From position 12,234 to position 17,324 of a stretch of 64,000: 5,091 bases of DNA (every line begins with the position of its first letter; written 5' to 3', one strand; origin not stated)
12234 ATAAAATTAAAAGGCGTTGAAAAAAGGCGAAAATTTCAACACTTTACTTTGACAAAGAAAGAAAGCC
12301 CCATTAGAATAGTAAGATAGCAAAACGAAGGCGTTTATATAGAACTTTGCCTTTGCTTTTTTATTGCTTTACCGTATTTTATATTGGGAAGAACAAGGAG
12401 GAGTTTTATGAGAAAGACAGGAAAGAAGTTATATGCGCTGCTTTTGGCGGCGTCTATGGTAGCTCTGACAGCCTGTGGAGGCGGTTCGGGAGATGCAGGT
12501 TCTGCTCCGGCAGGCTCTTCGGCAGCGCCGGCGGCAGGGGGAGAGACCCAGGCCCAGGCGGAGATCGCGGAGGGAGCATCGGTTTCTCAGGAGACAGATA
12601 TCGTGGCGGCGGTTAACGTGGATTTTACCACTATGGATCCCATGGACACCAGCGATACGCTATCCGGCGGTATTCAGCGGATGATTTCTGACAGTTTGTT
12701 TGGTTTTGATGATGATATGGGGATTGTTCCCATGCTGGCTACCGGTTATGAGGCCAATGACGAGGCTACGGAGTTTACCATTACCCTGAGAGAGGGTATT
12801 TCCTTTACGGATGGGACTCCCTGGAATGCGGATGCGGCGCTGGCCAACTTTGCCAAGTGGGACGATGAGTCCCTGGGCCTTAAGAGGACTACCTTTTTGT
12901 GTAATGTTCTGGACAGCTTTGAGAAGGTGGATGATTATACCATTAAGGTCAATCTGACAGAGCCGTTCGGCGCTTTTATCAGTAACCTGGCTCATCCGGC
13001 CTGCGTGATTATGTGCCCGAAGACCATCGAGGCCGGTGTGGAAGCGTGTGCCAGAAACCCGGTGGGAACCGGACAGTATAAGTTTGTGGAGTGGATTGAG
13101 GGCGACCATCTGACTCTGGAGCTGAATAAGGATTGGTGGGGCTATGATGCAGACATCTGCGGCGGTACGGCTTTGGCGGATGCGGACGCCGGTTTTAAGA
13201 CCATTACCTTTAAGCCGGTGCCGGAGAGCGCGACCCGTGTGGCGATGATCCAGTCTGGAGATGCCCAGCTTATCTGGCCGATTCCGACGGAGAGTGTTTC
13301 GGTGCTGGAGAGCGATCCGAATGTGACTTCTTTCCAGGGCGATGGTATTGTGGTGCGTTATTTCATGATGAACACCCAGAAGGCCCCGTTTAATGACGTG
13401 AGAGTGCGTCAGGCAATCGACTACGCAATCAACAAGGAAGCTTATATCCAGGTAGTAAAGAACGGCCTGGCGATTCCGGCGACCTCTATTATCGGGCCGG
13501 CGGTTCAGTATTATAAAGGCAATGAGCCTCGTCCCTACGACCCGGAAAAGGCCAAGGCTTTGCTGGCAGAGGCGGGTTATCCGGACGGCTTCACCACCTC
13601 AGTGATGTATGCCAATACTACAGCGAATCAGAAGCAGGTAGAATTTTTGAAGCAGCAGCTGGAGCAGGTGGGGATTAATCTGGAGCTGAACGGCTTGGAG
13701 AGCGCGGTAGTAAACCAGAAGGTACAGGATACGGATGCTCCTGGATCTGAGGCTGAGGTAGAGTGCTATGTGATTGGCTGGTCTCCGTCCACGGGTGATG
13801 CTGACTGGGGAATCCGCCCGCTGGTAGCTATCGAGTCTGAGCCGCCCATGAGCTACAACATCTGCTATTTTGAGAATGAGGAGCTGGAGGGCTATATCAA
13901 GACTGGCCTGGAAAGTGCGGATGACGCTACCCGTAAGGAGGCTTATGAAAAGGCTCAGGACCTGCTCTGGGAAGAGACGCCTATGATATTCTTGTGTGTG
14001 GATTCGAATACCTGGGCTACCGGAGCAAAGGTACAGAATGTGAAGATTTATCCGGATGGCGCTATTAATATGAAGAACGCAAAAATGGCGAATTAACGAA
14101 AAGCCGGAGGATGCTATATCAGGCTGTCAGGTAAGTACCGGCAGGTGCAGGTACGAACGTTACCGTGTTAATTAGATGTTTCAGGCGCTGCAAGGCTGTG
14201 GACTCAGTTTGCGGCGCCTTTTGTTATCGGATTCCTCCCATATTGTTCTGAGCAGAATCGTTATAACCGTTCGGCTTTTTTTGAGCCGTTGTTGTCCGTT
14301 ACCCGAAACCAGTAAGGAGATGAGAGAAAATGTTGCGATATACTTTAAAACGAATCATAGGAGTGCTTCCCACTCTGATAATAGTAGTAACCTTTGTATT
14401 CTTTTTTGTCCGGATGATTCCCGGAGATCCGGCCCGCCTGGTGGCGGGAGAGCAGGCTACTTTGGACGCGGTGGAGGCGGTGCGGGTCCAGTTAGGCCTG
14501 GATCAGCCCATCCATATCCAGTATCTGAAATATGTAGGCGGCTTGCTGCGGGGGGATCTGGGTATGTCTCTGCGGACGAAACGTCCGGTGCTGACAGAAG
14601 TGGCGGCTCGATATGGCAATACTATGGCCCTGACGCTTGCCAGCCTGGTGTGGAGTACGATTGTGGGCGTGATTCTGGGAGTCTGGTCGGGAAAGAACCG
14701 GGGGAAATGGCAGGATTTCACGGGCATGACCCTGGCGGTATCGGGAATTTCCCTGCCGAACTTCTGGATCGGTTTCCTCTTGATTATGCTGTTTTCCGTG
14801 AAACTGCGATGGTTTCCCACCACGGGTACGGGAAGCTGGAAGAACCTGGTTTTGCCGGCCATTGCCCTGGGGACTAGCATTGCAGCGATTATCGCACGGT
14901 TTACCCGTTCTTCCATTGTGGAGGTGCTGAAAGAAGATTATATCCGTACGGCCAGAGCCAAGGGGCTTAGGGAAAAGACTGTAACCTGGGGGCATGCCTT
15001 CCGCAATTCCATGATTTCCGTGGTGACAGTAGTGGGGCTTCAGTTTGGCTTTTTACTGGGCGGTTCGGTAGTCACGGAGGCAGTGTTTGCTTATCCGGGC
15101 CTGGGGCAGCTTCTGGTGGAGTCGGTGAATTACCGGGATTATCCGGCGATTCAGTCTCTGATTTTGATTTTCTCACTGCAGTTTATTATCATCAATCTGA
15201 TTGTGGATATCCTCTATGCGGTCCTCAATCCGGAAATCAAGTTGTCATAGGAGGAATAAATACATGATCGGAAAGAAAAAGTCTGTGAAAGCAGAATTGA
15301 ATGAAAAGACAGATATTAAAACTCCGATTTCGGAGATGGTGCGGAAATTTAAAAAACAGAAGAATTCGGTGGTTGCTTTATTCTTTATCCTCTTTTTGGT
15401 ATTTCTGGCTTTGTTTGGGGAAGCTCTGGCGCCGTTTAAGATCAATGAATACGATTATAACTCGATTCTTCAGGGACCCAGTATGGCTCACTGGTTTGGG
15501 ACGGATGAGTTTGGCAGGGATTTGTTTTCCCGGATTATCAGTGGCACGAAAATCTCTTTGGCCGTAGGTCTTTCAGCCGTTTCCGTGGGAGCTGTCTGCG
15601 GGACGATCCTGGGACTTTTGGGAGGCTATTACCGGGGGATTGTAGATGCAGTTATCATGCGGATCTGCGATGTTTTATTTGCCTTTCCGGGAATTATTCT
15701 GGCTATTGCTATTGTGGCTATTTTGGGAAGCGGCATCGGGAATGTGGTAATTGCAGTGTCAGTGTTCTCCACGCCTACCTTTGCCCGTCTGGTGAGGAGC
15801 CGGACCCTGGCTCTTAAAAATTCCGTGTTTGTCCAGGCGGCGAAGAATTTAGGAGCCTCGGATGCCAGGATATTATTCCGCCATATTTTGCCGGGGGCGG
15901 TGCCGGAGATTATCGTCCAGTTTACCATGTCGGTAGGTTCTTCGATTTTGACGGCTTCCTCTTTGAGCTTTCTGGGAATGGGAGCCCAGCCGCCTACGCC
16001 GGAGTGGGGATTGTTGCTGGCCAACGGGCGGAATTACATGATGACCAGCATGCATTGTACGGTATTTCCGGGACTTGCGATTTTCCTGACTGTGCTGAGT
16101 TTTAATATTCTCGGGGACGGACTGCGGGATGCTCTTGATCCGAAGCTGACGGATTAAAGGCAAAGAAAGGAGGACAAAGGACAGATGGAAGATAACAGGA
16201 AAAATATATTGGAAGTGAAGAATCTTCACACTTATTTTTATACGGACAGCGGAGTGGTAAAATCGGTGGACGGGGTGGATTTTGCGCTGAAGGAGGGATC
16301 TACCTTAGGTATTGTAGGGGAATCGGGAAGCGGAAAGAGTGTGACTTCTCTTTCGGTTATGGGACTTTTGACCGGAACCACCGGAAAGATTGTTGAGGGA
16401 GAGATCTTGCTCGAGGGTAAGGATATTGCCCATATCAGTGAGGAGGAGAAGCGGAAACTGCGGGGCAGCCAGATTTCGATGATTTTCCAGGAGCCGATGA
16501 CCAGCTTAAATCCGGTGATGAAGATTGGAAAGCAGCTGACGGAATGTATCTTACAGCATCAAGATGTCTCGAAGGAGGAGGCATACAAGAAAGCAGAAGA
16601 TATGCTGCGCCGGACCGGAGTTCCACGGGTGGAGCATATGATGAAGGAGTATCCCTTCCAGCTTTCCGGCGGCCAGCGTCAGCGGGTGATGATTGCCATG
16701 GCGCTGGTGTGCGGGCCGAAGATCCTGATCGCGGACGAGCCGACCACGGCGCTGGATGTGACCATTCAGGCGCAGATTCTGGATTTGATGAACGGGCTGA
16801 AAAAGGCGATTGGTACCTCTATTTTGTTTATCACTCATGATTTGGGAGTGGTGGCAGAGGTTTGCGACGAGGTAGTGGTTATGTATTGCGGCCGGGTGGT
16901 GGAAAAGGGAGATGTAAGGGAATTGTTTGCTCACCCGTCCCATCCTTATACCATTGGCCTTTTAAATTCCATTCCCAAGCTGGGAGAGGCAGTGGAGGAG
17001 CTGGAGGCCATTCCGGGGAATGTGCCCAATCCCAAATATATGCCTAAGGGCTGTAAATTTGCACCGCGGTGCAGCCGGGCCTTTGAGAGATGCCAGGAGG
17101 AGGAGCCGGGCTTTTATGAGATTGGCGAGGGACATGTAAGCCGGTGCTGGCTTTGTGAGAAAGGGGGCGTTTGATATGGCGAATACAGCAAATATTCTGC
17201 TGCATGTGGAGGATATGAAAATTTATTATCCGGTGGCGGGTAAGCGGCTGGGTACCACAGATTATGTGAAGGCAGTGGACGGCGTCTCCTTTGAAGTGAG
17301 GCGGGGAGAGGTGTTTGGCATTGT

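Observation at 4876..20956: Locus that looks dedicated to uptake and degradation of D-amino-acid-containing (muropeptide-type) peptides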

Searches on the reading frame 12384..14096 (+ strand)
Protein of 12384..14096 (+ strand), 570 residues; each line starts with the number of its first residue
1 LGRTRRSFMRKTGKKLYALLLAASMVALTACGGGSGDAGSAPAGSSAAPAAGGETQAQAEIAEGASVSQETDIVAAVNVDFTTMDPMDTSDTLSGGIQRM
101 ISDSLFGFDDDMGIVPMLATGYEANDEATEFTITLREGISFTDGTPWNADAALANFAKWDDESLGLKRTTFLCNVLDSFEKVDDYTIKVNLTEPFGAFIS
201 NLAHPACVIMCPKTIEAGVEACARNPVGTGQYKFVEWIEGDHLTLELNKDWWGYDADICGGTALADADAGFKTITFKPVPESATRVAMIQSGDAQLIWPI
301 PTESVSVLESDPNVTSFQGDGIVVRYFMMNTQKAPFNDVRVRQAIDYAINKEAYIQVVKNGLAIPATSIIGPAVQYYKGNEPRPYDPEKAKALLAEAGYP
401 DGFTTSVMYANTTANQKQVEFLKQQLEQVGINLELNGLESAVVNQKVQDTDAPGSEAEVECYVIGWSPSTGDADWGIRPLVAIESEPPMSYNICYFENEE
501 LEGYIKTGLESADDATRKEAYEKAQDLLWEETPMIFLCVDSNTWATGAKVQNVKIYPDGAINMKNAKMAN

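Call 3: search_protein_families(library=pfam, proteins=[window:12384-14096:+])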
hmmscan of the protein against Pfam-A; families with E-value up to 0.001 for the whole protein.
window:12384-14096:+ (570 aa): 1 family
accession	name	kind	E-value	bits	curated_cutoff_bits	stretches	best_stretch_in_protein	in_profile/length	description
PF00496.27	SBP_bac_5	-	1.1e-86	291.6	32.4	1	114-480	2-360/368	Bacterial extracellular solute-binding proteins, family 5 Middle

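Call 5: search_protein_families(library=ncbifam, proteins=[window:12384-14096:+], max_evalue=0.01)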
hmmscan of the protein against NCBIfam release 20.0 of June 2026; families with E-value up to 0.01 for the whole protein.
window:12384-14096:+ (570 aa): 10 families
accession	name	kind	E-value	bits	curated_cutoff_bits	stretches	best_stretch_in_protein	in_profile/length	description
NF011942.0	PRK15413.1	equivalog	1.2e-115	387.1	594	1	68-568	25-511/512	glutathione ABC transporter substrate-binding protein GsiB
TIGR02294.1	nickel_nikA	equivalog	4.1e-51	174.1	393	1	69-532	4-465/501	nickel ABC transporter substrate-binding protein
NF045468.1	Opp5A_nikA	equivalog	5.1e-47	160.5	600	1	63-401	10-320/488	nickel ABC transporter substrate-binding protein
NF045467.1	Opp4A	equivalog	3.4e-41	141.1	650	2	179-563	156-551/556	oligopeptide ABC transporter substrate-binding protein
NF043070.1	DppA_dipep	equivalog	8.1e-36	123.7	1005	1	113-540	73-506/535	dipeptide ABC transporter periplasmic-binding protein DppA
NF011689.0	PRK15109.1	equivalog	1.1e-34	120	560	1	55-539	19-509/547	ABC transporter substrate-binding protein SapA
NF047575.1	opine_bind_CntA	exception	3.4e-33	115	800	1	63-448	29-422/535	staphylopine-dependent metal ABC transporter substrate-binding lipoprotein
TIGR04028.1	SBP_KPN_01854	hypoth_equivalog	1.3e-32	113.1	468.5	1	95-554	24-494/509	TIGR04028 family ABC transporter substrate-binding protein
NF011684.0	PRK15104.1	equivalog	7.5e-28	97.5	947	1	53-535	21-506/543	oligopeptide ABC transporter substrate-binding protein OppA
NF007287.0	PRK09755.1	equivalog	3.4e-12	46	1098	1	181-399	159-371/535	ABC transporter substrate-binding protein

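Call 19: search_solved_structures(query=window:12384-14096:+, show_alignments=0)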
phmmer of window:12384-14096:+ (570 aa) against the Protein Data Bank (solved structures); distinct sequences matched with E-value up to 0.001: 87 (the best 60 are shown).
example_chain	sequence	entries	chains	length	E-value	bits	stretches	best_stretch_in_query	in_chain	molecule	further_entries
1uqw_A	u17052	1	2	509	2e-103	350.2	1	68-566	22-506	PUTATIVE BINDING PROTEIN YLIB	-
5u4o_A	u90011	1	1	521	6.8e-62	213.1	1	79-565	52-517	ABC transporter substrate-binding protein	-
3m8u_A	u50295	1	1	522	1.8e-44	155.6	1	111-569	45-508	Heme-binding protein A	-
6ofq_A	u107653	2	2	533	1.6e-41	145.8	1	74-541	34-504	Heme-binding protein A / AI-2 binding protein A | Heme-binding protein A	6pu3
8upi_A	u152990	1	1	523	1.4e-40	142.7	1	75-533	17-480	Peptide ABC transporter substrate-binding protein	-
3tpa_A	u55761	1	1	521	1.4e-37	132.9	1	111-551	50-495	Heme-binding protein A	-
1dpp_A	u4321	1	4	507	3.3e-35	125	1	114-541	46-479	DIPEPTIDE BINDING PROTEIN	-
8z1y_F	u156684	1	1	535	4.3e-35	124.6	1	114-541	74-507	Dipeptide-binding protein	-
8z1z_F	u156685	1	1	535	6.2e-35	124.1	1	114-541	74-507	Dipeptide-binding protein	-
1dpe_A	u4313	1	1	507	1.1e-34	123.2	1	114-541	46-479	DIPEPTIDE-BINDING PROTEIN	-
7kz8_A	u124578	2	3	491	1.9e-34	122.5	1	78-535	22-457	Peptide/nickel transport system substrate-binding protein AapF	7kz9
6hlx_A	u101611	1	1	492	2.3e-34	122.2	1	83-545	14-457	AgaA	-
5f1q_A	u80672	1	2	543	3.4e-32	115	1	113-540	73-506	Periplasmic dipeptide transport protein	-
4qfk_H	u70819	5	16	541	1.7e-31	112.8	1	97-567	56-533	ABC transporter periplasmic peptide-binding protein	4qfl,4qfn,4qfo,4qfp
5isu_A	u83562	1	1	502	6.3e-29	104.3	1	60-543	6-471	Lmo0135 protein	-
3o9p_A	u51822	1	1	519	4.8e-14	55.1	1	57-437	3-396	Periplasmic murein peptide-binding protein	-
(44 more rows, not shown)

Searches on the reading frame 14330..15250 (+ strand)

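Call 3: search_protein_families(library=pfam, proteins=[window:14330-15250:+])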
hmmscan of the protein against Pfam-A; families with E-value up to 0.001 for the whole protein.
window:14330-15250:+ (306 aa): 2 families
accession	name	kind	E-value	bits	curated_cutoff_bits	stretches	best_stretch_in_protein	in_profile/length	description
PF00528.27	BPD_transp_1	-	1.7e-41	142.4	26.4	1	113-304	1-183/184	Binding-protein-dependent transport system inner membrane component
PF19300.4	BPD_transp_1_N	-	4e-18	66.1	23.8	1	1-101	1-113/114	Binding-prot-dependent transport system membrane comp, N-term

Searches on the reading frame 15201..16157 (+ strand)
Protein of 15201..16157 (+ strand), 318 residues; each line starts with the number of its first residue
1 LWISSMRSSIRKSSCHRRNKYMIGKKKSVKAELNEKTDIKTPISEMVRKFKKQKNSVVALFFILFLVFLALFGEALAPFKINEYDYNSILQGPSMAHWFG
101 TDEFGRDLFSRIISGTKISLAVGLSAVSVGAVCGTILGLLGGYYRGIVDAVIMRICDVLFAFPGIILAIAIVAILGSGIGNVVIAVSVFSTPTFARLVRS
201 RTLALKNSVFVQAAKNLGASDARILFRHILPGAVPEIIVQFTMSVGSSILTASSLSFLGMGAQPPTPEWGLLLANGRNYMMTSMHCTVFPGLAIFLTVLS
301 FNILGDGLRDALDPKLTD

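Call 3: search_protein_families(library=pfam, proteins=[window:15201-16157:+])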
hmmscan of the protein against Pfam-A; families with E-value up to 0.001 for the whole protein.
window:15201-16157:+ (318 aa): 2 families
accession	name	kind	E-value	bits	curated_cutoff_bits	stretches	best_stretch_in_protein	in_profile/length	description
PF00528.27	BPD_transp_1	-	1.9e-33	116.2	26.4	1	134-317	1-183/184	Binding-protein-dependent transport system inner membrane component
PF12911.12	OppC_N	-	2.5e-11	43.7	23.9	1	41-93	1-53/53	N-terminal TM domain of oligopeptide transport permease C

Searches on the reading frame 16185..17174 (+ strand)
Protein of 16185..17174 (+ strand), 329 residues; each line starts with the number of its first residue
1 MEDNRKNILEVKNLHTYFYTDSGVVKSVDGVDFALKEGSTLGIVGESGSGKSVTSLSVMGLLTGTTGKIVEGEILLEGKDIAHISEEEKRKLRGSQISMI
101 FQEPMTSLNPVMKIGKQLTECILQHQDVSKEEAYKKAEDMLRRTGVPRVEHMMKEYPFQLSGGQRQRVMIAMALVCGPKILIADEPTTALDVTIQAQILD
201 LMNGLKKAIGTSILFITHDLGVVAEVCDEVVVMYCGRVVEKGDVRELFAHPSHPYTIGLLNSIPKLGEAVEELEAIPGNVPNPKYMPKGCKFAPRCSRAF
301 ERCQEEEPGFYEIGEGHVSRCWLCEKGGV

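Call 3: search_protein_families(library=pfam, proteins=[window:16185-17174:+])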
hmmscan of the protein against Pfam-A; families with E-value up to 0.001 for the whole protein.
window:16185-17174:+ (329 aa): 4 families
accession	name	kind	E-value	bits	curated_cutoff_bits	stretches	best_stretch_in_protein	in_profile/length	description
PF00005.33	ABC_tran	-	2.3e-29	103.2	25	1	29-188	2-137/137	ABC transporter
PF08352.17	oligo_HPY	-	1.3e-21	77.1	27.1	1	239-303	1-65/65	Oligopeptide/dipeptide transporter, C-terminal region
PF02463.25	SMC_N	-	1.4e-05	25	40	1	40-234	26-212/220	RecF/RecN/SMC N terminal domain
PF13304.12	AAA_21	-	6.6e-05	23.6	27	1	156-223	234-303/304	AAA domain, putative AbiEii toxin, Type IV TA system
